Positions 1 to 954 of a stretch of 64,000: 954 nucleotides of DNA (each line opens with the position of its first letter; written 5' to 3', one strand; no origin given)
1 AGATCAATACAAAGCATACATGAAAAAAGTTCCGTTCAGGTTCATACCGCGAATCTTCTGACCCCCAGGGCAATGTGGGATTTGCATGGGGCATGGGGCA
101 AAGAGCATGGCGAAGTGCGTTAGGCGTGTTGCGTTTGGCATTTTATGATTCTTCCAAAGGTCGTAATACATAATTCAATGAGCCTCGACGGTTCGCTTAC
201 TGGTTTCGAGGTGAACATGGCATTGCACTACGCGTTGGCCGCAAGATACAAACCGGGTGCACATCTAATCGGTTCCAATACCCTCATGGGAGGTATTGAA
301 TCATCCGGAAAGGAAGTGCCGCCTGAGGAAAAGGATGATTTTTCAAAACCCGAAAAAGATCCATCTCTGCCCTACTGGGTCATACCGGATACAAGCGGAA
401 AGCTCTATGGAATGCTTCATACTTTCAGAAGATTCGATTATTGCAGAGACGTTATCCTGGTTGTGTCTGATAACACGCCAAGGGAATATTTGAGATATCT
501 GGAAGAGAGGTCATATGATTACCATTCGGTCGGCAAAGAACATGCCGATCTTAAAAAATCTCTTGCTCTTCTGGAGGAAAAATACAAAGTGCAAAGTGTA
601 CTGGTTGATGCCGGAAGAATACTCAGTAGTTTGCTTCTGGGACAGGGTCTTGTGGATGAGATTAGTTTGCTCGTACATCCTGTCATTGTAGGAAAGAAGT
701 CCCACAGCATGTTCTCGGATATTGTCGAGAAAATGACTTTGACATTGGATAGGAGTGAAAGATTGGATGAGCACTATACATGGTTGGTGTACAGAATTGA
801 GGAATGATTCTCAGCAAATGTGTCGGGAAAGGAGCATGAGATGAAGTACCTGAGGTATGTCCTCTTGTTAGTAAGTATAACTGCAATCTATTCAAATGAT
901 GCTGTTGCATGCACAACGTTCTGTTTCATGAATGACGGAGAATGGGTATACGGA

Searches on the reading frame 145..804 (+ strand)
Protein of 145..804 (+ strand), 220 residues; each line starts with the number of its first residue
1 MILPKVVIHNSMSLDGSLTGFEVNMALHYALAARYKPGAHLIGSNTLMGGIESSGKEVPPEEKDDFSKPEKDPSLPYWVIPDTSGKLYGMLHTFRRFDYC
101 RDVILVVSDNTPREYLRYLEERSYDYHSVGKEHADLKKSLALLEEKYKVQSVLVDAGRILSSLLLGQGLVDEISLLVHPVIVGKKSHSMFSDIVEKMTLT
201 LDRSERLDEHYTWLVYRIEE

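Call 39: search_protein_families(library=pfam, alignment_id=A3, max_evalue=0.0001)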
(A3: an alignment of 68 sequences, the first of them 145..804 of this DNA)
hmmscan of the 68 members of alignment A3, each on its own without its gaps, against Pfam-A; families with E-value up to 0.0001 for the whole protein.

A. member 1, window:145-804:+ (220 aa): 1 family
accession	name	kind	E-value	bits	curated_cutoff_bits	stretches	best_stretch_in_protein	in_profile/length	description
PF01872.23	RibD_C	-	1.5e-14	54.7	24.1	1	4-211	1-195/197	RibD C-terminal domain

B. families by the number of members that match (of 68 scanned): 108 families (the first 25 are shown)
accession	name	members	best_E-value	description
PF02310.24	B12-binding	3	4.7e-28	B12 binding domain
PF13474.12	SnoaL_3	3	8.6e-15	SnoaL-like domain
PF04191.18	PEMT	3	2.1e-10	Phospholipid methyltransferase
PF13282.11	DUF4070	2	5.7e-39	Domain of unknown function (DUF4070)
PF04055.27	Radical_SAM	2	2.5e-17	Radical SAM superfamily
PF08332.16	CaMKII_AD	2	1.3e-11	Calcium/calmodulin dependent protein kinase II association domain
PF12680.13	SnoaL_2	2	1.8e-11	SnoaL-like domain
PF14534.12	DUF4440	2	6.2e-10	Domain of unknown function (DUF4440)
PF13860.13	FlgD_ig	2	6.1e-08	FlgD Ig-like domain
PF01212.27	Beta_elim_lyase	1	1.8e-102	Beta-eliminating lyase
PF05977.19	MFS_3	1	8.6e-73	Transmembrane secretion effector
PF06253.16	MTTB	1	2.7e-72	Trimethylamine methyltransferase (MTTB)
PF02586.19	SRAP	1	5.2e-72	SOS response associated peptidase (SRAP)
PF02574.22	S-methyl_trans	1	5.3e-71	Homocysteine S-methyltransferase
PF01625.27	PMSR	1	2.8e-62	Peptide methionine sulfoxide reductase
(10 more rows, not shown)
